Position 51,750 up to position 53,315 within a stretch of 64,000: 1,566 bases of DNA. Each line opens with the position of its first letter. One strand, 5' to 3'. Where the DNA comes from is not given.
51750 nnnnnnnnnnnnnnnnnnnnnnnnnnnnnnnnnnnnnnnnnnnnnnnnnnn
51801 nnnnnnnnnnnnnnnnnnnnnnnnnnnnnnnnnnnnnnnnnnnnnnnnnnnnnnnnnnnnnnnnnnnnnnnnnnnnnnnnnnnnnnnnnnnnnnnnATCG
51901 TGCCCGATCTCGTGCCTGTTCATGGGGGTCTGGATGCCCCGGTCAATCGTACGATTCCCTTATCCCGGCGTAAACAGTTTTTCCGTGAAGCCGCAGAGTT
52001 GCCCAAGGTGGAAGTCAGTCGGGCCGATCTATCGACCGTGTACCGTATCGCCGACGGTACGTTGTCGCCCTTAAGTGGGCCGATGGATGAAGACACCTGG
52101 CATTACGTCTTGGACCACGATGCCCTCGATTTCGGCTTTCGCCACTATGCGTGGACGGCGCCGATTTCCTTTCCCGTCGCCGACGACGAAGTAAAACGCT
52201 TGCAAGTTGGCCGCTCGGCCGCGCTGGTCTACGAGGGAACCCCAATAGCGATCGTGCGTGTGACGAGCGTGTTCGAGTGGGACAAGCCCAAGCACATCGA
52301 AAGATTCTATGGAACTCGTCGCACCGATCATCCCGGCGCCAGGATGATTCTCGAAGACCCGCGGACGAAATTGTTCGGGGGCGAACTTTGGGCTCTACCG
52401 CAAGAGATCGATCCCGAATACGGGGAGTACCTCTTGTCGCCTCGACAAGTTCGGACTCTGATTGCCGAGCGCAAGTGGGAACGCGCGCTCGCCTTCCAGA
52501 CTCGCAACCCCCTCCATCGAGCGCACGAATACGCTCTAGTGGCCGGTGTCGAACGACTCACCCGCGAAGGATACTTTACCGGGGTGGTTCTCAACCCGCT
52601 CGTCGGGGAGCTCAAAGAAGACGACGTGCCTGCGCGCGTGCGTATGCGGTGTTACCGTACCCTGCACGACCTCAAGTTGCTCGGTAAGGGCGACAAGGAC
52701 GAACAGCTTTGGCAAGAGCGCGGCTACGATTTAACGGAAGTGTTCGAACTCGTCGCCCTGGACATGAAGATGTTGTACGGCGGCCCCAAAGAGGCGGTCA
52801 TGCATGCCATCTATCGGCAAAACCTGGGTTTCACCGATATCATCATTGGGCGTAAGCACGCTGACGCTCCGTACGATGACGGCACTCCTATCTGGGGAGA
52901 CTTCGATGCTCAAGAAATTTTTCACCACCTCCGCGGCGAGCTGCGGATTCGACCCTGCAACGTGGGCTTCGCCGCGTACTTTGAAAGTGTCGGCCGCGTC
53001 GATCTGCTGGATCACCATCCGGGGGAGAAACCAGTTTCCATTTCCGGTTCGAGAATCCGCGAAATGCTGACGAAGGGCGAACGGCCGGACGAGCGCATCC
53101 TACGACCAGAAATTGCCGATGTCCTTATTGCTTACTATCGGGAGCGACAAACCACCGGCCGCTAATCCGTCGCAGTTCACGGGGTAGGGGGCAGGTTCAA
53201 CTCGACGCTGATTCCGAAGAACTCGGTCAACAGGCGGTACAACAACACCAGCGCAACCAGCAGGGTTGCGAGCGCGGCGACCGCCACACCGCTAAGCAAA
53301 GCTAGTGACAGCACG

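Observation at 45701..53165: Sulfur-carrier locus with unexplained extra parts: active E1, then a coupled operon of carrier, CysM-like, pseudo-E1, radical-SAM-like, DASS permease, USP-like and ATP sulfurylase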

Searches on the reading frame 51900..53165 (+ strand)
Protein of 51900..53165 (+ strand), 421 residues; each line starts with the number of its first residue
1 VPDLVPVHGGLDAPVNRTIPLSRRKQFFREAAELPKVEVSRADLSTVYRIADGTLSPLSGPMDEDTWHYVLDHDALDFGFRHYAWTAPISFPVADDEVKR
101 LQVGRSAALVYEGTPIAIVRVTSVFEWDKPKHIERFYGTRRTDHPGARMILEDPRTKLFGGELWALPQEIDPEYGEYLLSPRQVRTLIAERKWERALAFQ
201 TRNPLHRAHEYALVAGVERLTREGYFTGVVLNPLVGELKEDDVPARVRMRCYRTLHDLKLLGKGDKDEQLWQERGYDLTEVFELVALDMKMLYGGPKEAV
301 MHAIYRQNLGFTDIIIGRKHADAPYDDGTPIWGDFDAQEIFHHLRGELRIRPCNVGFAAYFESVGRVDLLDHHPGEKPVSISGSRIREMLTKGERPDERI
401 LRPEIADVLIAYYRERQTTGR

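Call 4: search_protein_families(library=pfam, proteins=[window:51900-53165:+], max_evalue=0.01)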
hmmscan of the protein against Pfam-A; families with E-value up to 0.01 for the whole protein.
window:51900-53165:+ (421 aa): 2 families
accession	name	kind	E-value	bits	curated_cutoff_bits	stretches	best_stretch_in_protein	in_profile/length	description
PF01747.23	ATP-sulfurylase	-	9.9e-58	195.5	24.3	1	176-411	2-211/212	ATP-sulfurylase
PF14306.12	PUA_2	-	1.4e-29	103.2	27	1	8-166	4-157/159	PUA-like domain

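Call 5: search_protein_families(library=ncbifam, proteins=[window:51900-53165:+], max_evalue=0.1)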
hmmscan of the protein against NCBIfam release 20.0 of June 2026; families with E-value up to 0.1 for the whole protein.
window:51900-53165:+ (421 aa): 3 families
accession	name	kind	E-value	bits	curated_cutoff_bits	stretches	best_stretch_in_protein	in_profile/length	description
NF003166.0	PRK04149.1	subfamily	4e-86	288.8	387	1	15-417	13-386/393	sulfate adenylyltransferase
TIGR00339.1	sopT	equivalog_domain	9.5e-73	245.2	322.95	1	23-410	16-382/383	sulfate adenylyltransferase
NF004040.0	PRK05537.1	equivalog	3.9e-48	164.3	669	1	20-420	19-396/572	bifunctional sulfate adenylyltransferase/adenylylsulfate kinase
